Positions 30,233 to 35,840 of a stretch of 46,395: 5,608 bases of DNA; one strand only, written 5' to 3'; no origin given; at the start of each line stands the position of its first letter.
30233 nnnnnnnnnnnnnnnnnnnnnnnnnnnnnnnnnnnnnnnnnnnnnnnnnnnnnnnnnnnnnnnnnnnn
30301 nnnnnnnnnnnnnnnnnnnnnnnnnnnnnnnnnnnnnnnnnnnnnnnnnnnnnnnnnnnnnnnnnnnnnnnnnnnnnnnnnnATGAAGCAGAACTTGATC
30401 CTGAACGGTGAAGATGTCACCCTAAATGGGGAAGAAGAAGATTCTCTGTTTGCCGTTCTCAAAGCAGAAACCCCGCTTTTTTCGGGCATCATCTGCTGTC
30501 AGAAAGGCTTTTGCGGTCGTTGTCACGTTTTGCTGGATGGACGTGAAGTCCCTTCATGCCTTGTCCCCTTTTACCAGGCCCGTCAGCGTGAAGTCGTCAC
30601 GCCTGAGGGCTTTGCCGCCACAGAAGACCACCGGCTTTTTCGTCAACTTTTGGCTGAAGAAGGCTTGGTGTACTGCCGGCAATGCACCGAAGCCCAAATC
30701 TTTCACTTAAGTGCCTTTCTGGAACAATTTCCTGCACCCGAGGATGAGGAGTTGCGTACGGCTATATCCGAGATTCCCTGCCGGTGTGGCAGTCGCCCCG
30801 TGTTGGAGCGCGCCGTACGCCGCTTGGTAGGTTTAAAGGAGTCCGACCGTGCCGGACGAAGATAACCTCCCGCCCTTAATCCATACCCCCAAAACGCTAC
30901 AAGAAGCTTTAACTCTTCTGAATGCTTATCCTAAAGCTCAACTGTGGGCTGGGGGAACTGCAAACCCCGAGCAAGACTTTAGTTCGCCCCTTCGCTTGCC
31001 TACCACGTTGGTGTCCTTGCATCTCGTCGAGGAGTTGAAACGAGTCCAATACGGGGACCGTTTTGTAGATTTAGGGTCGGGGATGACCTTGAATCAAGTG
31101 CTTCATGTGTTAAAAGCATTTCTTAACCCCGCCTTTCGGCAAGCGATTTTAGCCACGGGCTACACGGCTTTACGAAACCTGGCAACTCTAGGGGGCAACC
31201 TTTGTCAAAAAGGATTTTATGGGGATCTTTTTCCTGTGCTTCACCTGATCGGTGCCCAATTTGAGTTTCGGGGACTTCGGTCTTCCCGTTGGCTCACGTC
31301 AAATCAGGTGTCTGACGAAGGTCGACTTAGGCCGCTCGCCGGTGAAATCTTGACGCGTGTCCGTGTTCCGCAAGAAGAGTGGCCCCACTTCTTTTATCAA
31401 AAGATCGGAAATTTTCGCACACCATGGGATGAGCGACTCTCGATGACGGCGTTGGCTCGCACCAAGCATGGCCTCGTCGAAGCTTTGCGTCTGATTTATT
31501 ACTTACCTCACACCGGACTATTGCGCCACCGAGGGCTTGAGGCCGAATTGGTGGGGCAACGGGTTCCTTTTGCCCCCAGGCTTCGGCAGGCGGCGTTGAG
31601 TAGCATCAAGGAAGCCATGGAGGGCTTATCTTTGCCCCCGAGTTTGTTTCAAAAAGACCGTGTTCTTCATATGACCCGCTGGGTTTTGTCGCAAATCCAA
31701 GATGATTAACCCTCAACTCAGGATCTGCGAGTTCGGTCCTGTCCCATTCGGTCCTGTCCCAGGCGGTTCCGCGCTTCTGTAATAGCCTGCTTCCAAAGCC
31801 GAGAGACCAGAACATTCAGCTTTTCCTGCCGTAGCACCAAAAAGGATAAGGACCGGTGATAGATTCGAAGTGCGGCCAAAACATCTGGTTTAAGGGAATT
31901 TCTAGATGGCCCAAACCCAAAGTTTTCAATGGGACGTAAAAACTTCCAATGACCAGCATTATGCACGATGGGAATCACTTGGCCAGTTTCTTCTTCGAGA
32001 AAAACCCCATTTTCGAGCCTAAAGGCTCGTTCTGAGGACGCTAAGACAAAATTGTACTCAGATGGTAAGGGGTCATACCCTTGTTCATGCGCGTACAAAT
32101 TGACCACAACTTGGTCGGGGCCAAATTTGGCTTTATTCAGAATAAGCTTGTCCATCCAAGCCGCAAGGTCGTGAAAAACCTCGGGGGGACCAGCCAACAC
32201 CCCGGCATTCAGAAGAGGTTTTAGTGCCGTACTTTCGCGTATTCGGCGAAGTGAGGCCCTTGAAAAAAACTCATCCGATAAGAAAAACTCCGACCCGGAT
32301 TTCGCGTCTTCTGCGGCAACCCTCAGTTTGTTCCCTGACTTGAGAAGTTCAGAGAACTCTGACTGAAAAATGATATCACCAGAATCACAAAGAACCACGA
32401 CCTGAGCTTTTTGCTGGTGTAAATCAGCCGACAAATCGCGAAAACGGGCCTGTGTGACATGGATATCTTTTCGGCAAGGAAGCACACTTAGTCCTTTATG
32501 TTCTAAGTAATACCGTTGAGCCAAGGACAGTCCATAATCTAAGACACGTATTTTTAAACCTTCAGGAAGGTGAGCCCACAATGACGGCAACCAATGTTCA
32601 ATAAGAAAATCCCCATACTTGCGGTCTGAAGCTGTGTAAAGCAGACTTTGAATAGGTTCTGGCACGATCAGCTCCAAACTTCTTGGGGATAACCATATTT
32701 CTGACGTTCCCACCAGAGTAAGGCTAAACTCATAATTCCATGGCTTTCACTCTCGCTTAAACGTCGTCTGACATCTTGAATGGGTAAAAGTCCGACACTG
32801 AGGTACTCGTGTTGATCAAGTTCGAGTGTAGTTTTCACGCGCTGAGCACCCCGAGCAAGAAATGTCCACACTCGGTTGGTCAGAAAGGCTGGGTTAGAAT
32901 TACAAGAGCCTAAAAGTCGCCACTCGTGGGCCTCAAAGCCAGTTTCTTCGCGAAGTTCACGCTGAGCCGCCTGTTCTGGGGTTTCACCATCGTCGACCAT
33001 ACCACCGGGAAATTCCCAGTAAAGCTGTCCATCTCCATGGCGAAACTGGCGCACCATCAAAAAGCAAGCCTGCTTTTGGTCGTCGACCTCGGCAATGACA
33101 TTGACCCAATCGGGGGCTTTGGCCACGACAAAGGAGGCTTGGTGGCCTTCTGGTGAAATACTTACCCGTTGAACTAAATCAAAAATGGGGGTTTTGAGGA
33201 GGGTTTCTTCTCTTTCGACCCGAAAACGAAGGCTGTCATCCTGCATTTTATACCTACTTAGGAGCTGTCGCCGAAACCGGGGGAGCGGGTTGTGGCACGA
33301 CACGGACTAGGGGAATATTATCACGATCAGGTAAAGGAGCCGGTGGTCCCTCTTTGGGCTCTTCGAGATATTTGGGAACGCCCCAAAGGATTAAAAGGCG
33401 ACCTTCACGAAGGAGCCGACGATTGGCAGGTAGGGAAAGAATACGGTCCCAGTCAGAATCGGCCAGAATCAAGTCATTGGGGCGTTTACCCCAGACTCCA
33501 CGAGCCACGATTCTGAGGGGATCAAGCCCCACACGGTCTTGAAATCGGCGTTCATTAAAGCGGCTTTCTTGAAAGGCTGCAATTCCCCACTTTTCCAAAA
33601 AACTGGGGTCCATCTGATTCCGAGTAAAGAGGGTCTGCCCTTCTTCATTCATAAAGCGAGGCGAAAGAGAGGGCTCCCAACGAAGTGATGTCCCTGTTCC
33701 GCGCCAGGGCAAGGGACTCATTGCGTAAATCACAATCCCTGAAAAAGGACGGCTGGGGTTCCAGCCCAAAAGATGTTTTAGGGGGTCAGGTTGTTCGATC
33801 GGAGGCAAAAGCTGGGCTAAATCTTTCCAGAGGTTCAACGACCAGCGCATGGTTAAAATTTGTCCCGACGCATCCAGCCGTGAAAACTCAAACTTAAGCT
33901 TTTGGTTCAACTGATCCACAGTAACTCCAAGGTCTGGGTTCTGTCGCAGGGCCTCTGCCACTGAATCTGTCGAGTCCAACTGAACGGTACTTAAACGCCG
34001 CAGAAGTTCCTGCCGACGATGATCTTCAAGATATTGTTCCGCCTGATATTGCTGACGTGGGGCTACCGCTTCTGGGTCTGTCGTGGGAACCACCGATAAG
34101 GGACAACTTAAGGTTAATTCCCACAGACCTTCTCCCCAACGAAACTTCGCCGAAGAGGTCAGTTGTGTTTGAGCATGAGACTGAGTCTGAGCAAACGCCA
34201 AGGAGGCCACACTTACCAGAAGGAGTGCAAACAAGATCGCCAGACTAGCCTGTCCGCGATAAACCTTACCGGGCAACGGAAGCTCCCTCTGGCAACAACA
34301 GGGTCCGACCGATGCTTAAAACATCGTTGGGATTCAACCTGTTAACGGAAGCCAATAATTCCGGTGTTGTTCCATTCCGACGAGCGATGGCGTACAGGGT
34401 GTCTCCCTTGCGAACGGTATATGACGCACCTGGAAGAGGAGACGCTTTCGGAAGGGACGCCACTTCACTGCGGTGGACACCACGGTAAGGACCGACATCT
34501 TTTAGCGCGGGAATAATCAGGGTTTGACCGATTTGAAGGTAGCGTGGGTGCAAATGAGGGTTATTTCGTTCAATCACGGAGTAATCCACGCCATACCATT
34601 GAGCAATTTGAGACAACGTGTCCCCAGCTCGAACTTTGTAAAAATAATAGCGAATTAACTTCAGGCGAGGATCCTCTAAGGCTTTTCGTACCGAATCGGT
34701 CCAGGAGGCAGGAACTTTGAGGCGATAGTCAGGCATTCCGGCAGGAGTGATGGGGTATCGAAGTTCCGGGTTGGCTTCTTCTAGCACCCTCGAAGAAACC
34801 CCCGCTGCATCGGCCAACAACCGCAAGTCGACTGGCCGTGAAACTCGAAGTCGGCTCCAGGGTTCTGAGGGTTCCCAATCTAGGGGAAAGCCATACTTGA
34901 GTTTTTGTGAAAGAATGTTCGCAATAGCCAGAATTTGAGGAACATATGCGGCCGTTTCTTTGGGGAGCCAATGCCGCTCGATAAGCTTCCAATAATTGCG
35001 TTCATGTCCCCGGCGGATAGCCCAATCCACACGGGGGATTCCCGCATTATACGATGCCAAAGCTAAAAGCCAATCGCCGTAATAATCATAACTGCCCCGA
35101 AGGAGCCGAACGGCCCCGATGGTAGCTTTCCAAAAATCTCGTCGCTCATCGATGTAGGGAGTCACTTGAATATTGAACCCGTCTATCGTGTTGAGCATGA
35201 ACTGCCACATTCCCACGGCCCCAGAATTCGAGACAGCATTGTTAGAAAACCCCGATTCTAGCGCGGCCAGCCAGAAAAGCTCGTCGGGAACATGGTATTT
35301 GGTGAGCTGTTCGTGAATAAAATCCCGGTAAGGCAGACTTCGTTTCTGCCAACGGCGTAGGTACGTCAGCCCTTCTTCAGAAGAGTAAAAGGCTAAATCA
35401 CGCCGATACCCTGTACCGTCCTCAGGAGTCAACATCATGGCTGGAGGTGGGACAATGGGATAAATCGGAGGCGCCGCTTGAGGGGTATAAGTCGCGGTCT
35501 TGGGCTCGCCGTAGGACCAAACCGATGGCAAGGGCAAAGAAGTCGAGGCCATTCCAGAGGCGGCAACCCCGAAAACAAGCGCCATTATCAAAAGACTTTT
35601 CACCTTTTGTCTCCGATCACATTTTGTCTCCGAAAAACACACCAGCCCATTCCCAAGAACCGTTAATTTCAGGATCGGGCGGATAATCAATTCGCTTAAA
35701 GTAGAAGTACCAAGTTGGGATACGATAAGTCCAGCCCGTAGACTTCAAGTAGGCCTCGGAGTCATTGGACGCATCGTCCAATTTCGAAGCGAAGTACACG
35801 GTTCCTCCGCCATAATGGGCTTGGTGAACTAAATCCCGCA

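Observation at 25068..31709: Six translationally coupled genes: NusG paralog, sugar 4,6-dehydratase, aminotransferase, then an XDH/CODH-like L-S-M trio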

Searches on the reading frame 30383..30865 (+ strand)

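Call 3: search_protein_families(library=pfam, proteins=[window:30383-30865:+])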
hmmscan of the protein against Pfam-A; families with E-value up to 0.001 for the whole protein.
window:30383-30865:+ (160 aa): 2 families
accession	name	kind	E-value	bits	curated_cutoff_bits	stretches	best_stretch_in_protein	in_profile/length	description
PF01799.25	Fer2_2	-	1.3e-09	38.5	30.3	1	73-145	1-74/75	[2Fe-2S] binding domain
PF13085.11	Fer2_3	-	0.0004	20.8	27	1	37-72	50-86/107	2Fe-2S iron-sulfur cluster binding domain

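Call 4: search_protein_families(library=ncbifam, proteins=[window:30383-30865:+])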
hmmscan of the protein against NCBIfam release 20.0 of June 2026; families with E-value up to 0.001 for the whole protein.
window:30383-30865:+ (160 aa): 10 families
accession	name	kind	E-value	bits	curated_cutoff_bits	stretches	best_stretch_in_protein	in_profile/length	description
TIGR03198.1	pucE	equivalog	2e-23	82.5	254.3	1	3-148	4-148/151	xanthine dehydrogenase subunit E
TIGR03311.1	Se_dep_XDH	equivalog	9.6e-19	66.9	830.45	1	4-138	2-133/848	selenium-dependent xanthine dehydrogenase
NF043084.2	XdhC_XDHase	equivalog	1.3e-18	67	217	1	4-145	4-146/151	xanthine dehydrogenase subunit XdhC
NF041020.1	glyceraldDH_gamma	equivalog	4e-17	62.3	290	1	4-139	14-149/164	glyceraldehyde dehydrogenase subunit gamma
NF045668.1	pterin_aldehy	equivalog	1.1e-16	60.2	1100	1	2-137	2-140/905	molybdopterin-dependent aldehyde oxidoreductase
TIGR03193.1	4hydroxCoAred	equivalog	1.5e-15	57.3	257.8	1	36-137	35-136/148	4-hydroxybenzoyl-CoA reductase subunit gamma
NF007387.0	PRK09908.1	equivalog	3.8e-13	49.2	212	1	7-145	13-152/159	xanthine dehydrogenase iron sulfur-binding subunit XdhC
NF008514.0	PRK11433.1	equivalog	6.4e-11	42.2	322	1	3-115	53-165/218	aldehyde dehydrogenase iron-sulfur subunit PaoA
TIGR02963.1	xanthine_xdhA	equivalog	3.5e-07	29.2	467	1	7-153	5-162/468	xanthine dehydrogenase small subunit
TIGR02969.1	mam_aldehyde_ox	subfamily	0.00019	19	1912.3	1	15-143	16-156/1330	aldehyde oxidase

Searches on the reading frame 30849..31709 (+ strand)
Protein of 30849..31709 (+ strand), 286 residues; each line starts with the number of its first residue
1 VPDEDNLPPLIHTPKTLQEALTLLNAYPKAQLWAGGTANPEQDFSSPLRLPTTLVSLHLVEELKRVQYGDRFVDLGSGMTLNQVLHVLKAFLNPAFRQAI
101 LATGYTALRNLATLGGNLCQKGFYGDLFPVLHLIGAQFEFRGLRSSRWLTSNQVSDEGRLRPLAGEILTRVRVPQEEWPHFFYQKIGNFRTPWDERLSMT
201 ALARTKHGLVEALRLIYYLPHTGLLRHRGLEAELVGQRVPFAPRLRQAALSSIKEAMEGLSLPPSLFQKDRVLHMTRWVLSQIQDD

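Call 3: search_protein_families(library=pfam, proteins=[window:30849-31709:+])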
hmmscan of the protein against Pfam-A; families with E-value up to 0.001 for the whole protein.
window:30849-31709:+ (286 aa): 1 family
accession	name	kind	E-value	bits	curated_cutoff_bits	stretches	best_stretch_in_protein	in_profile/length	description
PF00941.27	FAD_binding_5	-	1.5e-27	96.9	27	1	12-175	6-169/170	FAD binding domain in molybdopterin dehydrogenase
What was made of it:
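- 30849..31709 (+): Medium subunit, which binds FAD. PF00941 FAD_binding_5 scores 96.9 bits (call 3).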

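Call 4: search_protein_families(library=ncbifam, proteins=[window:30849-31709:+])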
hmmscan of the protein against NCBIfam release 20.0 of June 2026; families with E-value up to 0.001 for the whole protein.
window:30849-31709:+ (286 aa): 6 families
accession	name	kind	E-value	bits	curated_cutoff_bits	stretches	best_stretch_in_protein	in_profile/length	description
TIGR02963.1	xanthine_xdhA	equivalog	6e-17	61.4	467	1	11-181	195-365/468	xanthine dehydrogenase small subunit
TIGR03199.1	pucC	equivalog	2e-15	56.8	306.05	1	14-244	1-228/264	xanthine dehydrogenase subunit C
NF043083.1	XdhB_XDHase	equivalog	7.5e-15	54.8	310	1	11-239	7-239/289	xanthine dehydrogenase subunit XdhB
NF007427.0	PRK09971.1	equivalog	2.8e-14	53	287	1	11-228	7-228/292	xanthine dehydrogenase FAD-binding subunit XdhB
TIGR03195.1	4hydrxCoA_B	equivalog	4.5e-13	49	404.55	1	11-121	7-117/321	4-hydroxybenzoyl-CoA reductase subunit beta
NF041019.1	glyceraldDH_beta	equivalog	1.2e-11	44.4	350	1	13-240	10-237/280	glyceraldehyde dehydrogenase subunit beta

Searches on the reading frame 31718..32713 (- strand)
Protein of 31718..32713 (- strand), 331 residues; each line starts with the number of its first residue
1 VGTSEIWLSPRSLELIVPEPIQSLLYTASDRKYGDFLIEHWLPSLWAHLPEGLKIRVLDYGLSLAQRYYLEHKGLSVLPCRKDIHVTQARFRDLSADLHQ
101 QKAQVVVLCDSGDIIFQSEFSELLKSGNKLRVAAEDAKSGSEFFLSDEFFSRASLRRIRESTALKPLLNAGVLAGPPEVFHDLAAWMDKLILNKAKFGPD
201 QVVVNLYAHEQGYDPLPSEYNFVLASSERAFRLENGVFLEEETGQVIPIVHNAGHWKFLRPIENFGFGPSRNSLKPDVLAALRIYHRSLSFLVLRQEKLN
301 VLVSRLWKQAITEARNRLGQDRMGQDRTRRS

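Call 3: search_protein_families(library=pfam, proteins=[window:31718-32713:-])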
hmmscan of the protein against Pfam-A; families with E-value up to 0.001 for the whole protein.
window:31718-32713:- (331 aa): 0 families

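Call 4: search_protein_families(library=ncbifam, proteins=[window:31718-32713:-])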
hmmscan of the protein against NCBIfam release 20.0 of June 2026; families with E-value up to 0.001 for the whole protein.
window:31718-32713:- (331 aa): 0 families

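Call 83: search_protein_families(library=pfam, proteins=[window:31718-32713:-], max_evalue=5)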
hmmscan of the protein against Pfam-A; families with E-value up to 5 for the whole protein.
window:31718-32713:- (331 aa): 0 families

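Call 84: search_solved_structures(query=window:31718-32713:-, max_evalue=1)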
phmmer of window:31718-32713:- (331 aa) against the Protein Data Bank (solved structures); distinct sequences matched with E-value up to 1: 0.
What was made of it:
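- Tried and rejected: Both gave nothing (calls 83, 84).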

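Call 85: find_homologous_proteins(query=window:31718-32713:-, max_evalue=0.001)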
Query window:31718-32713:- (331 aa): 80 proteins with E <= 0.001 among 3856 candidates.
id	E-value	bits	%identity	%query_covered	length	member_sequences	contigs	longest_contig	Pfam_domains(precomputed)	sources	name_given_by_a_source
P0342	3.9e-208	708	100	95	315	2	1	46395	-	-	-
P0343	1.6e-163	562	82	92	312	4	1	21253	-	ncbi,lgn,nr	ncbi:MAG: hypothetical protein HKM05_01940 [Spirochaetales bacterium]|nr:hypothetical protein [Spiro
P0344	6.2e-161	553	79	92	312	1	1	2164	-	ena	-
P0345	1.1e-92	329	52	91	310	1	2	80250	-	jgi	jgi:hypothetical protein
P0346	1.8e-90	322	52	88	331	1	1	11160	-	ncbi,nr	ncbi:MAG: hypothetical protein HKM06_07935 [Spirochaetales bacterium]|nr:hypothetical protein [Spiro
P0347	3.2e-86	308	49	88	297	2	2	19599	-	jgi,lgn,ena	-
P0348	1.5e-84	302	52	80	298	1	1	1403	-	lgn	-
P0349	1.2e-83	299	49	88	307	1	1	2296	-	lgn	-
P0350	1.2e-83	299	48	87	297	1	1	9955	-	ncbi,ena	-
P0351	1.6e-83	299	51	81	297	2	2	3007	-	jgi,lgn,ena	-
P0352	4.8e-83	297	51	81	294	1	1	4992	-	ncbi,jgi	-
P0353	5.4e-83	297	47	89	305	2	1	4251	-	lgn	-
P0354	6.1e-83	297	47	87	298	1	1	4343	-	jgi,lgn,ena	-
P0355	4.6e-82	294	48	86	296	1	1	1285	-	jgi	-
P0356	4.8e-82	294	48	87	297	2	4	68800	-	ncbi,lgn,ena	-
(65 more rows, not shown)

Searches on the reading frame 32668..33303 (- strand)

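Call 3: search_protein_families(library=pfam, proteins=[window:32668-33303:-])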
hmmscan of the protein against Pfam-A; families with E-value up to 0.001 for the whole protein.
window:32668-33303:- (211 aa): 2 families
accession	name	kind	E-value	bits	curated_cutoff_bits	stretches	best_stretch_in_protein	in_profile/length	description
PF00293.34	NUDIX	-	2.7e-22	79.7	21.1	1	71-181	8-122/134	NUDIX domain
PF22327.2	Nudt16-like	-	6.7e-05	23.3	27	1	79-127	23-67/161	U8 snoRNA-decapping enzyme-like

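Call 4: search_protein_families(library=ncbifam, proteins=[window:32668-33303:-])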
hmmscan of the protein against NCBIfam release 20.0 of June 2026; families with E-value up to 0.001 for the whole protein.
window:32668-33303:- (211 aa): 20 families
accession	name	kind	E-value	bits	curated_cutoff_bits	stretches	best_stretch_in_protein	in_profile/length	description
NF008736.0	PRK11762.1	equivalog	1.1e-16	60.9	169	1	70-199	53-177/186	ADP compounds hydrolase NudE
NF006530.0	PRK08999.1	equivalog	1.6e-12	47.1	245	1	66-131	5-70/315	Nudix family hydrolase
NF008044.0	PRK10776.1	equivalog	1.3e-11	44.5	148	1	75-135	13-72/130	8-oxo-dGTP diphosphatase MutT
TIGR00586.1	mutt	equivalog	4.3e-11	42.9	97.9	1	88-131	26-69/129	8-oxo-dGTP diphosphatase MutT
NF007834.0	PRK10546.1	equivalog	2.1e-09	37.3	156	1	67-135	4-71/135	pyrimidine (deoxy)nucleoside triphosphate diphosphatase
TIGR02705.1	nudix_YtkD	equivalog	2.1e-08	33.8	154.4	1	96-132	47-83/156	RNA deprotection pyrophosphohydrolase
NF001934.0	PRK00714.1-1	equivalog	8.3e-08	31.8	241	1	92-135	29-72/176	RNA pyrophosphohydrolase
NF001938.0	PRK00714.1-5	equivalog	1.2e-07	31.3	116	1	90-126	41-77/172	RNA pyrophosphohydrolase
NF001935.0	PRK00714.1-2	equivalog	2.7e-07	30.3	259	1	95-134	32-71/183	RNA pyrophosphohydrolase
NF052459.1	OxoGTPPhMutT1Mycb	equivalog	3.1e-07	29.8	475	1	96-170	31-106/292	8-oxo-(d)GTP phosphatase MutT1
NF001937.0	PRK00714.1-4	equivalog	5.7e-07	29.3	139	1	93-135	30-72/161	RNA pyrophosphohydrolase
NF001936.0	PRK00714.1-3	equivalog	6.9e-07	29.3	118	1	89-125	30-66/155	RNA pyrophosphohydrolase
NF003787.0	PRK05379.1-4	equivalog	1.1e-06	27.9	449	1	79-137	219-276/346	bifunctional nicotinamide-nucleotide adenylyltransferase/Nudix hydroxylase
TIGR00052.1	TIGR00052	subfamily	2.1e-06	27.5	79.55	1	75-150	53-136/188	nudix-type nucleoside diphosphatase, YffH/AdpP family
NF041652.1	Nud_hyd_Dein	equivalog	2.6e-06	27.7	200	1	92-134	41-83/152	Nudix hydrolase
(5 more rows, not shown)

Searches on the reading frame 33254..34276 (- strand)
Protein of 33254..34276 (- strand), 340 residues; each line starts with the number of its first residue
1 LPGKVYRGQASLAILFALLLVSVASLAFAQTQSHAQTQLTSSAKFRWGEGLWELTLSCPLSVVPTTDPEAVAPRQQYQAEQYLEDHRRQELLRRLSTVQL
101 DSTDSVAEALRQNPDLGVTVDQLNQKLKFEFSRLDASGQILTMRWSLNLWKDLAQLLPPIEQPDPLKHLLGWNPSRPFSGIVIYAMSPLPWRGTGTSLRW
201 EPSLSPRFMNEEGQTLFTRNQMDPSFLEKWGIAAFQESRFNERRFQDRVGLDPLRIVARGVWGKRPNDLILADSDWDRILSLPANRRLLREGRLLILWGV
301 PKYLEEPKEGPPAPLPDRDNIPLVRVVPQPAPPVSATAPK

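Call 3: search_protein_families(library=pfam, proteins=[window:33254-34276:-])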
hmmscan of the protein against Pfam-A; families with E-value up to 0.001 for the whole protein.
window:33254-34276:- (340 aa): 0 families

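Call 4: search_protein_families(library=ncbifam, proteins=[window:33254-34276:-])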
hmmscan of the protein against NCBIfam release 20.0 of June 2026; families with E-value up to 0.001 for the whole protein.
window:33254-34276:- (340 aa): 0 families

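Call 83: search_protein_families(library=pfam, proteins=[window:33254-34276:-], max_evalue=5)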
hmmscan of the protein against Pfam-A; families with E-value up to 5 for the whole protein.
window:33254-34276:- (340 aa): 1 family
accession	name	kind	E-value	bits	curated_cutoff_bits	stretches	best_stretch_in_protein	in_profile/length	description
PF19147.5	DUF5829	-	0.14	12.2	33.8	1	70-123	149-203/265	Family of unknown function (DUF5829)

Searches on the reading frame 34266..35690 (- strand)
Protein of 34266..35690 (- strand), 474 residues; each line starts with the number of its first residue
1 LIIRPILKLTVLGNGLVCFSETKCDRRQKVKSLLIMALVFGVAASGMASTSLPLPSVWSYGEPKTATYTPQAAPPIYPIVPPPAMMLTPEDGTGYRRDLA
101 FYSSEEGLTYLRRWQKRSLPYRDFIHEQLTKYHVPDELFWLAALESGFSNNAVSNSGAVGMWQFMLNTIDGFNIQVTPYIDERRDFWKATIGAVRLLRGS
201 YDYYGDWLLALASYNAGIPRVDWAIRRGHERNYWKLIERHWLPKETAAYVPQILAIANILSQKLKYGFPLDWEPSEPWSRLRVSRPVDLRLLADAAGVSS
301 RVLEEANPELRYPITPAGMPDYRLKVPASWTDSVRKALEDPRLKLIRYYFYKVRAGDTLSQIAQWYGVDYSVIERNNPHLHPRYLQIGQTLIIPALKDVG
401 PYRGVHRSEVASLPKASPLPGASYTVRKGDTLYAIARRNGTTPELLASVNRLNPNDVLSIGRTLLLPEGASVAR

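Call 3: search_protein_families(library=pfam, proteins=[window:34266-35690:-])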
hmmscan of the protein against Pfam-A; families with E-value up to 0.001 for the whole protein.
window:34266-35690:- (474 aa): 5 families
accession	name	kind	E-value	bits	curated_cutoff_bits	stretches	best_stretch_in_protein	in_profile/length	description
PF01476.26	LysM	-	3e-29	101.1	20.9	2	424-467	1-43/43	LysM domain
PF01464.25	SLT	-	4.1e-22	78.4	21.3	1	127-236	6-116/117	Transglycosylase SLT domain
PF23457.1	LysM2_NFP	-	2.5e-07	31.1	36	0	368-394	28-54/56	NFP LysM2 domain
PF23577.1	LysM_RLK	-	6.8e-07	29.7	27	0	351-379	3-31/44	LysM domain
PF23473.1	LysM3_LYK4_5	-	9.1e-06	26.1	29.3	0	423-457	4-38/48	LYK4/5 LysM3 domain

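Call 4: search_protein_families(library=ncbifam, proteins=[window:34266-35690:-])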
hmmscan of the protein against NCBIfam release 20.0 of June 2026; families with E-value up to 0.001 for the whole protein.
window:34266-35690:- (474 aa): 13 families
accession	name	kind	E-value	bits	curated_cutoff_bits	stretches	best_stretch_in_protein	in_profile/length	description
NF008050.0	PRK10783.1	equivalog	1.5e-51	175.1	508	2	109-394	92-388/457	murein transglycosylase D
NF040883.1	amid_act_ActS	equivalog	1.3e-11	44.3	375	1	420-467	32-79/242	amidase activator ActS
TIGR02899.1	spore_safA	subfamily_domain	8.8e-10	38.4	67.85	0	353-394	1-43/44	SafA/ExsA family spore coat assembly protein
NF047373.1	BB0259_flg_lyt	exception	6.5e-09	35.1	234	1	120-221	547-650/705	flagellar assembly lytic transglycosylase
NF042931.1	SAG1386_EF1546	equivalog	3.1e-08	33.8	80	0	421-453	109-141/158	SAG1386/EF1546 family surface-associated protein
NF008123.1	PRK10871.1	equivalog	4e-08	33.1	311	1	408-470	92-153/365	murein hydrolase activator NlpD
NF050804.1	CellDivDipMCaul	equivalog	5.3e-08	32.1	900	1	423-469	186-232/634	cell division endopeptidase DipM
NF008399.0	PRK11198.1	equivalog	4e-06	27.3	134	0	349-395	96-147/149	peptidoglycan-binding protein LysM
NF047755.1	LIC_10271_M23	exception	7.5e-06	25.8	180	0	417-470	20-73/207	LIC_10271 family cell wall hydrolase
NF052398.1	Agg_Promo_Fact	equivalog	1.8e-05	25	170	0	351-398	31-78/202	aggregation-promoting factor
NF004974.0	PRK06347.1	equivalog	2.4e-05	23.5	701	1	350-463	481-588/592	1,4-beta-N-acetylmuramoylhydrolase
NF010723.1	PRK14125.1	equivalog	3.3e-05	23.7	60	0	348-395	32-86/87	cell division suppressor protein YneA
NF041208.1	celldiv_DipM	equivalog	3.6e-05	23.2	740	0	419-471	181-232/419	cell division endopeptidase DipM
